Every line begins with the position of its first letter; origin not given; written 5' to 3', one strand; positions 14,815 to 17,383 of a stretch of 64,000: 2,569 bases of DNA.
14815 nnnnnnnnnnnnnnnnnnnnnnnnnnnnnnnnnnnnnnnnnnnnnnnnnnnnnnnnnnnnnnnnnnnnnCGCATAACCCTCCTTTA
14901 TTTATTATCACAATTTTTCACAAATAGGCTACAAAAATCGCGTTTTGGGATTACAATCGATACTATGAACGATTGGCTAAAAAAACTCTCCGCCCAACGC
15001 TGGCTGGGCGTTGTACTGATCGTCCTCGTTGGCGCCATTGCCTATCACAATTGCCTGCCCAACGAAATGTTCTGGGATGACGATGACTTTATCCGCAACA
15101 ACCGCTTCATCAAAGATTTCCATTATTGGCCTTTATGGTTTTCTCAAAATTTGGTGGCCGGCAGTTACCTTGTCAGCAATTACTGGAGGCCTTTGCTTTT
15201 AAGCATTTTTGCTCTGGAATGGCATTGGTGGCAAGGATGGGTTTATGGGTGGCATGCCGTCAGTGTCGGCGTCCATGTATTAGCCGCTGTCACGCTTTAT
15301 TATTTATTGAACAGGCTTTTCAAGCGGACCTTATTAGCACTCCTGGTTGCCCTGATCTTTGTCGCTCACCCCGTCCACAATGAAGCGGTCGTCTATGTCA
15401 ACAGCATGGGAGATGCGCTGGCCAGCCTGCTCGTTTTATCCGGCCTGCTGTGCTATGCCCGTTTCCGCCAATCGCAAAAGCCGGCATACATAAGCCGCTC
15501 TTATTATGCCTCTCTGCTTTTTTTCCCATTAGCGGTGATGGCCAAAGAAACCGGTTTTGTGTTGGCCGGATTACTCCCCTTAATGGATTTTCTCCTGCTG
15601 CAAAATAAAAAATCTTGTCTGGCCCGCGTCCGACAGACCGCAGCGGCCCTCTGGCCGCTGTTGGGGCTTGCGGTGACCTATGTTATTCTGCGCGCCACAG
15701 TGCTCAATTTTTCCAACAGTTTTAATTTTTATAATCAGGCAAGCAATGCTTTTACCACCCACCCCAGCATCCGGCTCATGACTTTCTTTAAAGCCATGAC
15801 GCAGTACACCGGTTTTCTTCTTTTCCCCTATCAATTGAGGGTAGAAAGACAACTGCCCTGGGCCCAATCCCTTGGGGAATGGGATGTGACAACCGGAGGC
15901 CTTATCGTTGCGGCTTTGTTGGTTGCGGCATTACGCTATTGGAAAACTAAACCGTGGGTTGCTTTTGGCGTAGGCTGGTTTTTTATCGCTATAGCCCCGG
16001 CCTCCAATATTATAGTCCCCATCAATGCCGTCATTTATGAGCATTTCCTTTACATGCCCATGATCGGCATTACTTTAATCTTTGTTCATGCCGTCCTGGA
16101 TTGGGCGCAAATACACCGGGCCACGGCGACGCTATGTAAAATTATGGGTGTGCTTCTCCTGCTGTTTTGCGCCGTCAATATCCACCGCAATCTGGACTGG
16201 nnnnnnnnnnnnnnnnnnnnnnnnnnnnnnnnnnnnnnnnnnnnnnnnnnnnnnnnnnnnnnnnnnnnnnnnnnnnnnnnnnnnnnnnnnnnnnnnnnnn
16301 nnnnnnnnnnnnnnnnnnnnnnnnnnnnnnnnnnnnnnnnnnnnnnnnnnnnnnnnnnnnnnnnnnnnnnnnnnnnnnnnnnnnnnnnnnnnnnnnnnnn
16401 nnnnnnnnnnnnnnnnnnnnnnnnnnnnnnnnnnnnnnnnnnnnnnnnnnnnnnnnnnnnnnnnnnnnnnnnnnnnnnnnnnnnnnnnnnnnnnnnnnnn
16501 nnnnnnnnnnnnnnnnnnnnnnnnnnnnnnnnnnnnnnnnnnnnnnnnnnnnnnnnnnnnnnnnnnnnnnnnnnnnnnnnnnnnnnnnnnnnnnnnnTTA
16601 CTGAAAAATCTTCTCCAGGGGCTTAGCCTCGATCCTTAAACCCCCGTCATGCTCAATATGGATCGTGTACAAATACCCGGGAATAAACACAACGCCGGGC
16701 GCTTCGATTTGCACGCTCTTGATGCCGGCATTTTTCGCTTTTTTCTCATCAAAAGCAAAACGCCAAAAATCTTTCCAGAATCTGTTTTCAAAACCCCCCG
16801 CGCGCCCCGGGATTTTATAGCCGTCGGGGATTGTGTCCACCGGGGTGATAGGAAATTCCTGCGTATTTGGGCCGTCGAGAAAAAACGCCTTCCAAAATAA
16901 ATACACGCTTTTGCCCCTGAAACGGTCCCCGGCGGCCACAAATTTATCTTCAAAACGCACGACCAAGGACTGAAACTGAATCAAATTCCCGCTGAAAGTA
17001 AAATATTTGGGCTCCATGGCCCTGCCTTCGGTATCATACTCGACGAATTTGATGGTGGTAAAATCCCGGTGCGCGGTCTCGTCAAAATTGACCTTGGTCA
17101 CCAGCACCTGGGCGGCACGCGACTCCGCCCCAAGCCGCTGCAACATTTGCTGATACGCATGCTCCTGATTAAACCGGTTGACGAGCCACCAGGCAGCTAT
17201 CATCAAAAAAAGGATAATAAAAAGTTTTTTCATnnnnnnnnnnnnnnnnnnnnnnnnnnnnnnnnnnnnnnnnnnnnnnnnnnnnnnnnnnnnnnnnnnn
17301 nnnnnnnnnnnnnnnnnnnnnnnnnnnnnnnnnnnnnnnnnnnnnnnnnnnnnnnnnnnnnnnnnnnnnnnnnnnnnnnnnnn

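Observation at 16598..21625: Four translationally coupled genes: a secreted Gln-rich protein with a Thr/Pro tail, two TMTC/PMT-like glycosyltransferases and a membrane-anchored unknown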

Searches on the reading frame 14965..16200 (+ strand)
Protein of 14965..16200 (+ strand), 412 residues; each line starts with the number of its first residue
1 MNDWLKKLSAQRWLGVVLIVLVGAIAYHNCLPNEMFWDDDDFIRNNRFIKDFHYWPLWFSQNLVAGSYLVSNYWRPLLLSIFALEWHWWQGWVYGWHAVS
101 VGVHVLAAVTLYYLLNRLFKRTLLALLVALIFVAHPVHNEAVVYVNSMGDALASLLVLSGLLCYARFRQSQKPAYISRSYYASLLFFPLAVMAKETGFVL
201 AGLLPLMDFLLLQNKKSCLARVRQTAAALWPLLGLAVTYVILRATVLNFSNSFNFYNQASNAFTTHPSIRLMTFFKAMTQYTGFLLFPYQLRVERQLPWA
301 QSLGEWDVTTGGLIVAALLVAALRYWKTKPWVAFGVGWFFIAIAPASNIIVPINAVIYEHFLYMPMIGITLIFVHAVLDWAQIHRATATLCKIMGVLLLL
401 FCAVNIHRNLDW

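Call 7: search_protein_families(library=pfam, proteins=[window:14965-16200:+], max_evalue=10)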
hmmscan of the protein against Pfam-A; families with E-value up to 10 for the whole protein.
window:14965-16200:+ (412 aa): 0 families

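Call 8: search_protein_families(library=ncbifam, proteins=[window:14965-16200:+], max_evalue=1)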
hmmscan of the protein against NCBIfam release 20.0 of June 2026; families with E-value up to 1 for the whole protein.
window:14965-16200:+ (412 aa): 1 family
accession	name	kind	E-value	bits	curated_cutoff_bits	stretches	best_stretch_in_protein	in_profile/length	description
NF050019.1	HpsJ_like_C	equivalog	0.042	13.6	140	1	366-410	49-92/183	HpsJ-like protein, cyanoexosortase C-associated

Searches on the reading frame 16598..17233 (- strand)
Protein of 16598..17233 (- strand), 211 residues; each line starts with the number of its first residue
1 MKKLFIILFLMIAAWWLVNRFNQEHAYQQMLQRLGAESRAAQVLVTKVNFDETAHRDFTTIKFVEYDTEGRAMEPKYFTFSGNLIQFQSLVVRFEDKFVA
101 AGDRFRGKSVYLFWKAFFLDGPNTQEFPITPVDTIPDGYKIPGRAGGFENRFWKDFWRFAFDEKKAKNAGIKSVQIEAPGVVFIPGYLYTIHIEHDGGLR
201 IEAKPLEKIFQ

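Call 6: search_protein_families(library=pfam, proteins=[window:16598-17233:-], max_evalue=0.01)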
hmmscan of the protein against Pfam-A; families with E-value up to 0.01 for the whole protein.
window:16598-17233:- (211 aa): 0 families

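Call 8: search_protein_families(library=ncbifam, proteins=[window:16598-17233:-], max_evalue=1)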
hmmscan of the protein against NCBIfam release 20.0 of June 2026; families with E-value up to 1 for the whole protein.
window:16598-17233:- (211 aa): 1 family
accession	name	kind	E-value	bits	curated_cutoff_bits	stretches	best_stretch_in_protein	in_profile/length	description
TIGR03500.1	FliO_TIGR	equivalog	0.024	14.7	55.25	1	4-25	1-24/70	flagellar biosynthetic protein FliO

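Call 17: find_homologous_proteins(query=window:16598-17233:-)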
Query window:16598-17233:- (211 aa): 1740 proteins with E <= 0.001 among 1895 candidates; the best 120 are listed.
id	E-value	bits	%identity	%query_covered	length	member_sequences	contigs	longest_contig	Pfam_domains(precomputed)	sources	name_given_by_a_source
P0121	1.8e-135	467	96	100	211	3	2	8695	-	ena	-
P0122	6.4e-121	420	89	93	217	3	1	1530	-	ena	-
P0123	1.2e-120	419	86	100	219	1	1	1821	-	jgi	jgi:hypothetical protein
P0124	2.3e-113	395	80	100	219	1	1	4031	-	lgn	-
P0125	2.2e-111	389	81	99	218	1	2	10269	-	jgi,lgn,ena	jgi:hypothetical protein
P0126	2.4e-111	388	81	99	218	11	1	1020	-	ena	-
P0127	3.4e-111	388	80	100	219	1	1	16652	-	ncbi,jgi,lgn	-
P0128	8.5e-110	383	80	99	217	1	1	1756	-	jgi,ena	-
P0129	1.6e-109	383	81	99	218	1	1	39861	-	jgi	jgi:hypothetical protein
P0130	2.3e-109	382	81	99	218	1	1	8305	-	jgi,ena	-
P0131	2.6e-109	382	80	99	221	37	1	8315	-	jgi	-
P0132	6.0e-109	381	79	100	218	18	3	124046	-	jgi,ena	jgi:hypothetical protein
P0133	2.3e-108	379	78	99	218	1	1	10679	-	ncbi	-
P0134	2.4e-108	379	79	99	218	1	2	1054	-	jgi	jgi:hypothetical protein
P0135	3.7e-108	378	79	99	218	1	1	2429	-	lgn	-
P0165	1.6e-103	363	76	99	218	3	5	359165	-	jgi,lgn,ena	-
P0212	5.9e-82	292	61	99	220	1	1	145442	-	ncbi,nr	ncbi:MAG: hypothetical protein HY209_02640 [Candidatus Omnitrophica bacterium]|nr:hypothetical prote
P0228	1.2e-78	282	61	97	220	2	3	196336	-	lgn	-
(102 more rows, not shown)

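Call 18: find_encoding_contigs(protein=P0165, flank=7000, max_places=2)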
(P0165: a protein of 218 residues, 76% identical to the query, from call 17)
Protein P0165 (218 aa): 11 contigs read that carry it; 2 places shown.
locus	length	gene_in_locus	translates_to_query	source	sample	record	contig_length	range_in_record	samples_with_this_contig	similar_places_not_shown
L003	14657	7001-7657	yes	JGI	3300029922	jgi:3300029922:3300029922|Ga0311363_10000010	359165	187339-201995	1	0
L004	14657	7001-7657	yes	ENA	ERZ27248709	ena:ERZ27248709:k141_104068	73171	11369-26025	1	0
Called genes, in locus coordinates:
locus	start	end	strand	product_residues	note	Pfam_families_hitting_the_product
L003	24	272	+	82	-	PF07927:HicA_toxin (weak)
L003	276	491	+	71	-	PF21748:UPF0150 (weak), PF15919:HicB_lk_antitox (weak)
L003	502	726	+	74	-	PF10049:DUF2283 (weak)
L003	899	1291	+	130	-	PF07238:PilZ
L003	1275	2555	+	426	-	-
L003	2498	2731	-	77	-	-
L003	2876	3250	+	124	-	PF07885:Ion_trans_2 (weak)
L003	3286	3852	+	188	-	PF04542:Sigma70_r2, PF07638:Sigma70_ECF (weak), PF08281:Sigma70_r4_2, PF04545:Sigma70_r4, PF13556:HTH_30 (weak)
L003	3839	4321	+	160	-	PF13490:zf-HC2 (weak)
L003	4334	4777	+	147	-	PF13801:Metal_resist, PF16231:DUF4890 (faint), PF07813:LTXXQ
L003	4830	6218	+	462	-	PF00672:HAMP, PF13487:HD_5, PF01966:HD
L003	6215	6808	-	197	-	PF09335:VTT_dom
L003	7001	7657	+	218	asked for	-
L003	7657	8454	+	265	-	PF01738:DLH, PF12146:Hydrolase_4 (faint), PF00326:Peptidase_S9 (faint)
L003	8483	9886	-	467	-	PF07719:TPR_2 (faint), PF13371:TPR_9 (faint), PF13432:TPR_16 (faint), PF14559:TPR_19 (faint), PF00515:TPR_1 (weak), PF13414:TPR_11, PF13431:TPR_17 (weak), PF00515:TPR_1 (weak), +4 more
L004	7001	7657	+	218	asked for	-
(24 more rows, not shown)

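Call 19: find_encoding_contigs(protein=P0212, flank=7000, max_places=2)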
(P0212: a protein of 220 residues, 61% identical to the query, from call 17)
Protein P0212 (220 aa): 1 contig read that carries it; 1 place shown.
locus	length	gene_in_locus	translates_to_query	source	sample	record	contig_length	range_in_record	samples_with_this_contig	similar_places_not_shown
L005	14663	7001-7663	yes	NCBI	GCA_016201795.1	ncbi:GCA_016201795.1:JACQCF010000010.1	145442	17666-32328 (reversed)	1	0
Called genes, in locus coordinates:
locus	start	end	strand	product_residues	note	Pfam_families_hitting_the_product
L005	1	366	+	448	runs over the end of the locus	PF00749:tRNA-synt_1c, PF19269:Anticodon_2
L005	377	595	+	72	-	-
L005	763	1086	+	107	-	PF01541:GIY-YIG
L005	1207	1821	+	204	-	PF03006:HlyIII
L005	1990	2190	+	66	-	PF00313:CSD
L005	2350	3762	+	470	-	PF00672:HAMP, PF13487:HD_5, PF01966:HD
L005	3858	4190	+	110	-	PF13473:Cupredoxin_1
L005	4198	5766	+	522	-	PF03239:FTR1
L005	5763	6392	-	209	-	PF09335:VTT_dom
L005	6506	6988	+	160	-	-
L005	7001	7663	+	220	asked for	-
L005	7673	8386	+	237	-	PF01738:DLH, PF12146:Hydrolase_4 (faint), PF08840:BAAT_C (faint), PF00326:Peptidase_S9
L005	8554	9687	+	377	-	PF02786:CPSase_L_D2, PF08442:ATP-grasp_2, PF13549:ATP-grasp_5, PF24948:Citrate_synth_N, PF00549:Ligase_CoA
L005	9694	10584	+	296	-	PF02629:CoA_binding, PF00549:Ligase_CoA, PF13607:Succ_CoA_lig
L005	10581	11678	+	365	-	PF01656:CbiA, PF13500:AAA_26, PF07085:DRTGG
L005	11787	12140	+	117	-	PF00507:Oxidored_q4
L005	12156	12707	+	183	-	PF01058:Oxidored_q6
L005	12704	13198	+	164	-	PF00329:Complex1_30kDa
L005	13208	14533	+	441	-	PF00346:Complex1_49kDa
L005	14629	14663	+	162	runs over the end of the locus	PF01257:2Fe-2S_thioredx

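Call 20: find_encoding_contigs(protein=P0228, flank=7000, max_places=2)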
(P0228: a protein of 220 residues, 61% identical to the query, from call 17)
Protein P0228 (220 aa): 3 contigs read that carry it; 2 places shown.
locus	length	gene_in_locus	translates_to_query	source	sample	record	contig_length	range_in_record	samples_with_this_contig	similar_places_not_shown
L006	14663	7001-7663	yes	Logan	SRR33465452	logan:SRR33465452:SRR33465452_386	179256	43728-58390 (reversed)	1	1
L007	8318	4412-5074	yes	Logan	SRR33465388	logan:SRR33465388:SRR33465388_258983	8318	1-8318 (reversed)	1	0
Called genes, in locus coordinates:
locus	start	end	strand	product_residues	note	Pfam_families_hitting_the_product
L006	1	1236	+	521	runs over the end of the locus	PF12072:RNase_Y_N, PF00013:KH_1, PF22891:KH_PNO1_2nd (weak), PF01966:HD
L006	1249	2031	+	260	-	PF00149:Metallophos (weak), PF13277:YmdB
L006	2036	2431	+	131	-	PF07238:PilZ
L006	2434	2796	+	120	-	PF07238:PilZ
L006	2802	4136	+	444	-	PF00749:tRNA-synt_1c, PF19269:Anticodon_2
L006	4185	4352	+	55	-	-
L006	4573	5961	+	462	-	PF00672:HAMP, PF13487:HD_5, PF01966:HD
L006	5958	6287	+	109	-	PF04342:DMT_6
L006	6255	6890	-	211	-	PF09335:VTT_dom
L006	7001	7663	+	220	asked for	-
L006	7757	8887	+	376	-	PF02786:CPSase_L_D2, PF08442:ATP-grasp_2, PF13549:ATP-grasp_5, PF24948:Citrate_synth_N, PF00549:Ligase_CoA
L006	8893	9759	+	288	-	PF02629:CoA_binding, PF13380:CoA_binding_2 (weak), PF00549:Ligase_CoA, PF13607:Succ_CoA_lig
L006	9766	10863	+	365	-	PF01656:CbiA (weak), PF13500:AAA_26, PF07085:DRTGG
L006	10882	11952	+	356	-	PF00999:Na_H_Exchanger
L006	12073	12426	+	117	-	PF00507:Oxidored_q4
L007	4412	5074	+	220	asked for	-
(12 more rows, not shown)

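Call 26: search_protein_families(library=pfam, proteins=[L005:6506-6988:+], max_evalue=1)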
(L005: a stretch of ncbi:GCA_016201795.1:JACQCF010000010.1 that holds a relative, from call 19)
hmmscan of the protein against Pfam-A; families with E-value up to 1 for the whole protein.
L005:6506-6988:+ (160 aa): 7 families
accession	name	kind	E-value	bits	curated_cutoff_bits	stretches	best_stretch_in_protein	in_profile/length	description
PF05791.16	Bacillus_HBL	-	0.02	15.2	29.1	1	45-105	110-172/177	Bacillus haemolytic enterotoxin (HBL)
PF06476.17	DUF1090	-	0.2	12.1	24.4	1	66-127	14-77/110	Protein of unknown function (DUF1090)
PF01166.23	TSC22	-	0.22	12.2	30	0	54-81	17-44/57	TSC-22/dip/bun family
PF03961.19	FapA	-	0.65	10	31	1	49-136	147-233/272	Flagellar Assembly Protein A beta solenoid domain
PF04791.21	LMBR1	-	0.72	9.1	31.9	1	46-145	193-297/510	LMBR1-like membrane protein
PF12700.13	HlyD_2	-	0.77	8.9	25.1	1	56-104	117-167/416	HlyD family secretion protein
PF24319.2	DUF7491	-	0.9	10.3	30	1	49-96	40-87/90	Coiled-coil region of unknown function (DUF7491)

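Call 59: find_related_loci(query=A4, collection=genome_contigs, flank=8000)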
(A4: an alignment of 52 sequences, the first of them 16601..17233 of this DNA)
Query A4 (211 aa) in genome_contigs; peptide patterns used: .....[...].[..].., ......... (x = any residue, [..] = any of these).
266 stretches matched a pattern; 242 encode a relative of the query (tblastn E <= 1e-3); the best 80 are kept; 80 distinct loci.
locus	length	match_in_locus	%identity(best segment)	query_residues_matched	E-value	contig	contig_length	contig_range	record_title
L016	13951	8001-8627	80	1-210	1e-113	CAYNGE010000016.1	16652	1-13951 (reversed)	MAG TPA_asm: uncultured Planctomycetales bacterium isolate binchicken_co162_605 genome assembly, contig: NODE_7990_lengt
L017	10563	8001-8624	80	4-211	7e-112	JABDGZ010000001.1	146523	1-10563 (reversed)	MAG: Candidatus Omnitrophota bacterium isolate BWOrgControl_Nextera71_MAG1 3300021028.a:Ga0206863_1001, whole genome sho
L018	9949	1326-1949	78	4-211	4e-111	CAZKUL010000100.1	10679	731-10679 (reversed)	MAG TPA_asm: uncultured Planctomycetales bacterium isolate binchicken_co241_121 genome assembly, contig: NODE_6312_lengt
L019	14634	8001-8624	79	4-211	2e-110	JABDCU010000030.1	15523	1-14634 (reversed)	MAG: Candidatus Omnitrophota bacterium isolate BWMinControl_Nextera19_MAG3 3300020833.a:Ga0206995_1073, whole genome sho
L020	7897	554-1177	79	4-211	2e-110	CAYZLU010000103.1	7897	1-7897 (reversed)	MAG TPA_asm: uncultured Planctomycetales bacterium isolate binchicken_co241_372 genome assembly, contig: NODE_9876_lengt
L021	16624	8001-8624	79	4-211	1e-109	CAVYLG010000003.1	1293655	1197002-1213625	MAG: Candidatus Omnitrophota bacterium isolate MFD01476.bin.2.120 genome assembly, contig: contig_16581, whole genome sh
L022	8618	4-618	80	7-211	3e-109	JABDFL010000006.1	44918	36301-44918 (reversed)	MAG: Candidatus Omnitrophota bacterium isolate BWOrgControl_Nextera26_MAG2 3300020977.a:Ga0206818_1039, whole genome sho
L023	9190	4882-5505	76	4-211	1e-106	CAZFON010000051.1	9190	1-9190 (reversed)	MAG TPA_asm: uncultured Planctomycetales bacterium isolate binchicken_co50_257 genome assembly, contig: NODE_9792_length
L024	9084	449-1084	75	1-211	1e-106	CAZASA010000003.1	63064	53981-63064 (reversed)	MAG TPA_asm: uncultured Planctomycetales bacterium isolate binchicken_co241_31 genome assembly, contig: NODE_435_length_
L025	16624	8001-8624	75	4-211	5e-105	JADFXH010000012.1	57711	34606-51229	MAG: Candidatus Omnitrophota bacterium isolate nDJH13bin20 nDJH13_bin20_NODE_12_length_57711_cov_8.640803, whole genome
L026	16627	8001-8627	74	2-210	7e-105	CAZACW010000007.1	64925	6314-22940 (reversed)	MAG TPA_asm: uncultured Planctomycetales bacterium isolate SRP273308_co1_408 genome assembly, contig: NODE_456_length_64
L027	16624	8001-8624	73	4-211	4e-104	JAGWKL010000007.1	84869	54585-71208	MAG: Candidatus Omnitrophota bacterium isolate REEB160 contig-150_207, whole genome shotgun sequence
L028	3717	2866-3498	60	1-211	5e-87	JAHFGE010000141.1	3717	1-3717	MAG: Candidatus Omnitrophota bacterium isolate nzgw308 NODE_125747_length_3718_cov_2.788435, whole genome shotgun sequen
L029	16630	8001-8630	61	3-211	1e-85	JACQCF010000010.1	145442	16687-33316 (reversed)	MAG: Candidatus Omnitrophota bacterium isolate NC_groundwater_961_Pr1_S-0.2um_46_24 Montesol18-Sp2_coassembly_scaffold_5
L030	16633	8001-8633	60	1-211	9e-85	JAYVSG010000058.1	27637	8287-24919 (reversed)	MAG: Candidatus Omnitrophota bacterium isolate GL74_DN_concoct_188_sub GL74_DN_concoct_188_sub_57, whole genome shotgun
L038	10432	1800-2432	53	1-211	7e-77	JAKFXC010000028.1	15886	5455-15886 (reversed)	MAG: Candidatus Omnitrophota bacterium isolate ND2_Bin_17 ND2_0000441, whole genome shotgun sequence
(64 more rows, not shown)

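Call 62: predict_structure(alignment_id=A4)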
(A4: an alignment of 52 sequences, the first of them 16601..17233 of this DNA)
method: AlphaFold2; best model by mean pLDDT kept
length: 211 residues; sequences in the alignment: 52
mean_pLDDT: 82.4   pTM: 0.76
mean pLDDT of the five models: 82.4, 82.3, 80.4, 80.1, 72.0
residues with pLDDT >= 90: 59; 70-90: 125; 50-70: 27; < 50: 0
segments of 3 or more residues with pLDDT < 50: none
pLDDT, mean of each block of 10 residues (from residue 1): 91 89 82 78 93 90 87 92 86 66 74 88 88 81 73 79 71 65 88 81 89 76
secondary structure, 60 per line:
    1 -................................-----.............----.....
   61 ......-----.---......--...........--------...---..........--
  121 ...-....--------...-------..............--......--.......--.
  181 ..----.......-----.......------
elements in order: H2-33 E39-51 E56-66 E76-81 E84-94 E109-118 E125-128 H147-160 H163-168 E171-177 E180-182 E187-193 E199-205
